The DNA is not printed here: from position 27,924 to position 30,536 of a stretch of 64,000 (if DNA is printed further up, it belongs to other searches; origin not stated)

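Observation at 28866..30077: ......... intein splitting the CxxxCxxC motif of an AmmeMemoRadiSam radical SAM enzyme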

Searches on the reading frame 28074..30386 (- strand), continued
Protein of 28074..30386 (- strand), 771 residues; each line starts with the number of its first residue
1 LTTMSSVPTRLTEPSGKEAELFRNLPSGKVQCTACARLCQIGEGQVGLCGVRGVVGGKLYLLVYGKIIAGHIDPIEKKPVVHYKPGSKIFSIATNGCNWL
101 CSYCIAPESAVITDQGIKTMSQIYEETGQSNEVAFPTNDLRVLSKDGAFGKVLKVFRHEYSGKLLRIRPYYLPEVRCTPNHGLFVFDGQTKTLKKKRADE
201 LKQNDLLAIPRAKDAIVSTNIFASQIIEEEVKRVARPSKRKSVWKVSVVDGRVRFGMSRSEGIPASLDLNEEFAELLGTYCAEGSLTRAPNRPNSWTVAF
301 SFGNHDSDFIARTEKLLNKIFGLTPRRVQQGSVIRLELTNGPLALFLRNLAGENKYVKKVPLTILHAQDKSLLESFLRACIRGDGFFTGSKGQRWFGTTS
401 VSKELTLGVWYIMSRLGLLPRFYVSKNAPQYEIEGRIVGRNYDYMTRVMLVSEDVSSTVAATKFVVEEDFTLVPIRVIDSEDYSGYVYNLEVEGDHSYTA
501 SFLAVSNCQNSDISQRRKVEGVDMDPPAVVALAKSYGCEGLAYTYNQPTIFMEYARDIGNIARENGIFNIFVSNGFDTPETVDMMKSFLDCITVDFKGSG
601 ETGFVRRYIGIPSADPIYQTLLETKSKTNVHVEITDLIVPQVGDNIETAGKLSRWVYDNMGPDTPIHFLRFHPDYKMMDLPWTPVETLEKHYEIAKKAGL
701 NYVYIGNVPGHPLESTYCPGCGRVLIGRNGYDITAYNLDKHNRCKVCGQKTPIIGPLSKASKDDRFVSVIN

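Call 69: search_protein_families(library=pfam, proteins=[P0069, P0005, P0029, P0071], max_evalue=0.001)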
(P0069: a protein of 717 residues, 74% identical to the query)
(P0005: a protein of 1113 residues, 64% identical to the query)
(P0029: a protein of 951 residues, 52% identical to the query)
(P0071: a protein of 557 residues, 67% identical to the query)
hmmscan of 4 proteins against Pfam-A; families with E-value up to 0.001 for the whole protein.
P0069 (717 aa): 4 families
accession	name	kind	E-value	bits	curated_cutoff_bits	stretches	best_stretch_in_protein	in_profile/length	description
PF14890.11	Intein_splicing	-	1.4e-16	61.1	35.8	1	105-450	1-155/155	Intein splicing domain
PF04055.27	Radical_SAM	-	1.5e-10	42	29.5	1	449-601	9-165/166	Radical SAM superfamily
PF18741.7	MTES_1575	-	1e-06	29.1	38.2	1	345-403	37-95/96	REase_MTES_1575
PF04480.18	DUF559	-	3e-06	27.5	20.6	1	336-403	43-107/109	Protein of unknown function (DUF559)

P0005 (1113 aa): 7 families
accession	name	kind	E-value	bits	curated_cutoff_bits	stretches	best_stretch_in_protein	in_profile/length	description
PF14890.11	Intein_splicing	-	6.7e-32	110.9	35.8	2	458-845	6-151/155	Intein splicing domain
PF04055.27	Radical_SAM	-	5.2e-08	33.7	29.5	1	850-980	14-150/166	Radical SAM superfamily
PF14528.11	LAGLIDADG_3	-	5.4e-07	30.2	22.5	1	715-774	2-64/82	LAGLIDADG-like domain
PF18741.7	MTES_1575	-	5.5e-06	26.8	38.2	1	338-393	37-92/96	REase_MTES_1575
PF04480.18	DUF559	-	8.8e-06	26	20.6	1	329-397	43-108/109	Protein of unknown function (DUF559)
PF01079.26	Hint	-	4.1e-05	23.7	29.7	1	90-169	12-91/213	Hint module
PF14623.11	Vint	-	7.1e-05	23.1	27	0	91-177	2-77/166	Hint-domain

P0029 (951 aa): 4 families
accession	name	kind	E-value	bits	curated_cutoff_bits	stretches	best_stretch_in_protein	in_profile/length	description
PF14890.11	Intein_splicing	-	1.9e-17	63.9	35.8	2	334-684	41-154/155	Intein splicing domain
PF14528.11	LAGLIDADG_3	-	1.1e-11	45.2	22.5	1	545-602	3-62/82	LAGLIDADG-like domain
PF04055.27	Radical_SAM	-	4.1e-06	27.5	29.5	1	686-822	14-154/166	Radical SAM superfamily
PF13403.11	Hint_2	-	0.00013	22.8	28.4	0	282-301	2-21/147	Hint domain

P0071 (557 aa): 2 families
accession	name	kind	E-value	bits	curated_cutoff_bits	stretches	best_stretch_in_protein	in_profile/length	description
PF14890.11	Intein_splicing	-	2.4e-13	50.6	35.8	1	150-289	37-153/155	Intein splicing domain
PF04055.27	Radical_SAM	-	6.3e-09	36.7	29.5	1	292-410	14-138/166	Radical SAM superfamily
